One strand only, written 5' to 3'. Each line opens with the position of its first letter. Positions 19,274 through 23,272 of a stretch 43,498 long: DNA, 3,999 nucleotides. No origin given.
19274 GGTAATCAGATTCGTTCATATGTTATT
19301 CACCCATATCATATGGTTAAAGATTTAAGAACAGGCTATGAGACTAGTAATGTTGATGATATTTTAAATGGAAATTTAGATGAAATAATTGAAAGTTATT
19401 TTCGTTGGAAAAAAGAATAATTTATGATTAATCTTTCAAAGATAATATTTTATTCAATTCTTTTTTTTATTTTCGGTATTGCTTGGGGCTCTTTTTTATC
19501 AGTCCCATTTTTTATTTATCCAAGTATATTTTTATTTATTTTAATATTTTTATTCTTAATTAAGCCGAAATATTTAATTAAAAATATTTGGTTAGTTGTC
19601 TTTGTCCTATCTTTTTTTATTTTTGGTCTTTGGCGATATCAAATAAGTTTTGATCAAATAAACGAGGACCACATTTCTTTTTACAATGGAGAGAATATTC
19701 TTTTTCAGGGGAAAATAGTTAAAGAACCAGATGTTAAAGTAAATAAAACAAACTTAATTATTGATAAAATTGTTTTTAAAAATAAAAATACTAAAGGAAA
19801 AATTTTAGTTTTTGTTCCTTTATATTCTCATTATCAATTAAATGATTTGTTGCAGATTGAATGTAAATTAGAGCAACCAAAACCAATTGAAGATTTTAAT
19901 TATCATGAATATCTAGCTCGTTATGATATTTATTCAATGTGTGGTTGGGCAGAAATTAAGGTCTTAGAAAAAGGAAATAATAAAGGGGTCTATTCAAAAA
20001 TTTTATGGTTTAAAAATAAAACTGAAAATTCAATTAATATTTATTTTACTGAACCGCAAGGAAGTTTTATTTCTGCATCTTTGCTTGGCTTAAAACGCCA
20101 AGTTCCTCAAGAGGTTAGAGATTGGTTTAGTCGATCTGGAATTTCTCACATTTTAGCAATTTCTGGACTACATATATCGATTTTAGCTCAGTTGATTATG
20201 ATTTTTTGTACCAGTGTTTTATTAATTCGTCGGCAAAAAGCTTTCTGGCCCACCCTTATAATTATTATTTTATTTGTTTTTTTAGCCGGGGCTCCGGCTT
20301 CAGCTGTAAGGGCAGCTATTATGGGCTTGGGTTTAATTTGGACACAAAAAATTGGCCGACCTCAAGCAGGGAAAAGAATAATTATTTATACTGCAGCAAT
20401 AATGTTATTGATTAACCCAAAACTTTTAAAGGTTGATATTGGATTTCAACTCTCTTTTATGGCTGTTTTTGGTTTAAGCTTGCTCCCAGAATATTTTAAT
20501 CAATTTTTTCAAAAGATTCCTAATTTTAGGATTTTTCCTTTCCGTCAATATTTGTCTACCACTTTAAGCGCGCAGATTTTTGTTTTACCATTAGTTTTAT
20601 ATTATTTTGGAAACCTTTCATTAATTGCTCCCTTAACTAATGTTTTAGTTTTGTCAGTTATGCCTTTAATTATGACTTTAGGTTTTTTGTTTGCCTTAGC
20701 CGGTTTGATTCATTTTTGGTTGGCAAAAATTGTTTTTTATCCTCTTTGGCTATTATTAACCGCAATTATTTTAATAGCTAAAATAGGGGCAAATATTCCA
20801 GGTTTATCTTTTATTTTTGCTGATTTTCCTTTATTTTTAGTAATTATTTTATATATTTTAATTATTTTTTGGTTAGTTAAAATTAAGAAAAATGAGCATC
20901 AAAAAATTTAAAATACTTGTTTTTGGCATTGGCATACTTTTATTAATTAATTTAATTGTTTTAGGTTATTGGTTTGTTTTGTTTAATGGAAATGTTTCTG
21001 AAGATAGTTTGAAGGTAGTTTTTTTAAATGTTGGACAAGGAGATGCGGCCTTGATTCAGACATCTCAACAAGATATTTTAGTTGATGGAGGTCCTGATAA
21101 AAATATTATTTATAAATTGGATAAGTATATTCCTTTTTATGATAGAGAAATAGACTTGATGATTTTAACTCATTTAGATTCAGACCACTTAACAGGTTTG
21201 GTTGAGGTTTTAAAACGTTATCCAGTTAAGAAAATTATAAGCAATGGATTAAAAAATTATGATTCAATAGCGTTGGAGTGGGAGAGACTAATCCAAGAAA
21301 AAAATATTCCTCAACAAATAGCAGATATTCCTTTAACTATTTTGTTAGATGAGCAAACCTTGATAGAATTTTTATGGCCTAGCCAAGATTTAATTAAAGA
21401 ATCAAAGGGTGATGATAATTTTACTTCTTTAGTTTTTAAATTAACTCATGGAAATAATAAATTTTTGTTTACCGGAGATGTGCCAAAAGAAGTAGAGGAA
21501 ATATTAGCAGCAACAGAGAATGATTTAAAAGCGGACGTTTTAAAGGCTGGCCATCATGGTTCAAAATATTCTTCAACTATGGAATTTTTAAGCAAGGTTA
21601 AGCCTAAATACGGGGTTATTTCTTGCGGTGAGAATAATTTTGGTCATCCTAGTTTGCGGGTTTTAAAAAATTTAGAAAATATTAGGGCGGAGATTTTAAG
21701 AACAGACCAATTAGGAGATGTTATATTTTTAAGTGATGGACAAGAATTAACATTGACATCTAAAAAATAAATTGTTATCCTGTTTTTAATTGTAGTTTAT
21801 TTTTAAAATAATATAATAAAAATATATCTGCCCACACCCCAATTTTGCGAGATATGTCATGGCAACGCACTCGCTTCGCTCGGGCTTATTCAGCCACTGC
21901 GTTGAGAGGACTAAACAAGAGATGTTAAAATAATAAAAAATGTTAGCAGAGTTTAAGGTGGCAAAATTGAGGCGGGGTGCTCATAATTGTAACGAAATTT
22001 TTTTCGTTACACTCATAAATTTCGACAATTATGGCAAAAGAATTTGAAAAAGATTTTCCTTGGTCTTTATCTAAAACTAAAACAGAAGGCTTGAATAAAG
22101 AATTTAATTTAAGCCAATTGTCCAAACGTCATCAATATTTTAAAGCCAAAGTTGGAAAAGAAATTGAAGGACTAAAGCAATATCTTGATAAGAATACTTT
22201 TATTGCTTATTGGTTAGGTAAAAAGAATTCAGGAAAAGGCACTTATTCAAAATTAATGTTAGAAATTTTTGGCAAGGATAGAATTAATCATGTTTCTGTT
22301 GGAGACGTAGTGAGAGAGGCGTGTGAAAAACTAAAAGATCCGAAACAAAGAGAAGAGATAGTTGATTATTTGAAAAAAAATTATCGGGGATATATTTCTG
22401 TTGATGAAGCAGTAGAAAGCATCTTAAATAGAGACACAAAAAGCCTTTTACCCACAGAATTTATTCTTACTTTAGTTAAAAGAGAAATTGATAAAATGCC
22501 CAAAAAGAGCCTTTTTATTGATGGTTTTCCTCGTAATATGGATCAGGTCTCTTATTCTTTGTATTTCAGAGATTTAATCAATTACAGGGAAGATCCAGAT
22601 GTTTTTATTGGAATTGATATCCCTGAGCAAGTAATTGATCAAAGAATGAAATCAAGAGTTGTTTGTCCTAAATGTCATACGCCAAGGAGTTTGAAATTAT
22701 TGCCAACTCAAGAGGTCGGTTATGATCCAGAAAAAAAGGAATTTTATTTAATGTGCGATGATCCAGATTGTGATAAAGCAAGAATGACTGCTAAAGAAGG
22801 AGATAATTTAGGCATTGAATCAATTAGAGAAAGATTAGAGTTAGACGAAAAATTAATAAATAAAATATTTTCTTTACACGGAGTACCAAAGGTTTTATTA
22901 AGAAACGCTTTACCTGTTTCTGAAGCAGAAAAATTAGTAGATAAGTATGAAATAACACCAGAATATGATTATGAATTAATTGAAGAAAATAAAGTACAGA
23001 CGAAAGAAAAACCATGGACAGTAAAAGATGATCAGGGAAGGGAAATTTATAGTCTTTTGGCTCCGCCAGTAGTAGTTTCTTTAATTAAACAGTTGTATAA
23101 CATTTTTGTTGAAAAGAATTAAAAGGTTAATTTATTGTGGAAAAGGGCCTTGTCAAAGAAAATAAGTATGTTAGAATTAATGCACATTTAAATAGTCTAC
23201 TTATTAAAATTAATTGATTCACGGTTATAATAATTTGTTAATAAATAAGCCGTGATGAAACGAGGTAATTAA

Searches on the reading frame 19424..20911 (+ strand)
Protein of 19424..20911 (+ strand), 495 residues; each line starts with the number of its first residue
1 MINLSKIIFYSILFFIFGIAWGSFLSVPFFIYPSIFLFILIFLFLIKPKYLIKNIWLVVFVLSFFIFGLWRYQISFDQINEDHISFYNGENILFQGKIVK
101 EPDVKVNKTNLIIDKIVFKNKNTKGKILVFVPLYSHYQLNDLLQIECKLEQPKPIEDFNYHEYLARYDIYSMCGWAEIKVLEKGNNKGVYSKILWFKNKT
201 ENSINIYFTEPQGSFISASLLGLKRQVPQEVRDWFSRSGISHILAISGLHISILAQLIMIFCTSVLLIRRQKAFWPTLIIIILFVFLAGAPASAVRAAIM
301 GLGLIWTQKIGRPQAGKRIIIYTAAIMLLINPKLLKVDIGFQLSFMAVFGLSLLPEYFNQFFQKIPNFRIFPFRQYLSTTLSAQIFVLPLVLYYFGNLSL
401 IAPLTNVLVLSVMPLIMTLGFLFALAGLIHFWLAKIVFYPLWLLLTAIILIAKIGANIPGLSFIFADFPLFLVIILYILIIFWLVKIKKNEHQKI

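Call 11: search_protein_families(library=pfam, proteins=[window:19424-20911:+], max_evalue=0.001)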
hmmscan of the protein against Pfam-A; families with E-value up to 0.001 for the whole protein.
window:19424-20911:+ (495 aa): 2 families
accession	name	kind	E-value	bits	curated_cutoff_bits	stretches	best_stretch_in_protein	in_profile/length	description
PF03772.21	Competence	-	5.6e-50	170.6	23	1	220-488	2-268/270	Competence protein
PF13567.11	DUF4131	-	6.9e-17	62.1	31.6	1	25-170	3-154/165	Domain of unknown function (DUF4131)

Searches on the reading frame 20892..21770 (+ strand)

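Call 11: search_protein_families(library=pfam, proteins=[window:20892-21770:+], max_evalue=0.001)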
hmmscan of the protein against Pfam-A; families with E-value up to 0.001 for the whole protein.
window:20892-21770:+ (292 aa): 3 families
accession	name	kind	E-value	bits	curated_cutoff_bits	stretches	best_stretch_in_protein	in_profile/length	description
PF00753.33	Lactamase_B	-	4.7e-18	66.3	22.7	1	46-246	2-195/196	Metallo-beta-lactamase superfamily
PF25281.1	MBL_MAP1B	-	1.3e-06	28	37.6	1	46-111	27-89/279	MAP1B MBL-like domain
PF12706.13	Lactamase_B_2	-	0.00035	20.7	27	1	62-117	3-67/200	Beta-lactamase superfamily domain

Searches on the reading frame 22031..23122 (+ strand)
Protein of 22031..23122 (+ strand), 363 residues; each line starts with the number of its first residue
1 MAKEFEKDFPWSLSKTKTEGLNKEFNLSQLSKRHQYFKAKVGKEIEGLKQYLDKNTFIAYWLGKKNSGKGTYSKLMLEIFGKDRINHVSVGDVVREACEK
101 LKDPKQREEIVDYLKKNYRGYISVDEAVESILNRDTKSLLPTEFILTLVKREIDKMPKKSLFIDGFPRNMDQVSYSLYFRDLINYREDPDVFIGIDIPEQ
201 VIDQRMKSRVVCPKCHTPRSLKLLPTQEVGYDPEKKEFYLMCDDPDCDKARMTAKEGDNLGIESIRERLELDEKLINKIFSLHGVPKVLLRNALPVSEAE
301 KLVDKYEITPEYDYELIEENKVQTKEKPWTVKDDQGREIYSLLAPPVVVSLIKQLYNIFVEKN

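Call 11: search_protein_families(library=pfam, proteins=[window:22031-23122:+], max_evalue=0.001)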
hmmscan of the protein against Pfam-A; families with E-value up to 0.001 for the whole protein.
window:22031-23122:+ (363 aa): 2 families
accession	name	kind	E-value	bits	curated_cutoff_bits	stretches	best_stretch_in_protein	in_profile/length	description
PF00406.28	ADK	-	1.4e-13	51.6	26.8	1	135-274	50-137/151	Adenylate kinase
PF13207.12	AAA_17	-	3.8e-09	37.4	27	1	67-208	6-121/136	AAA domain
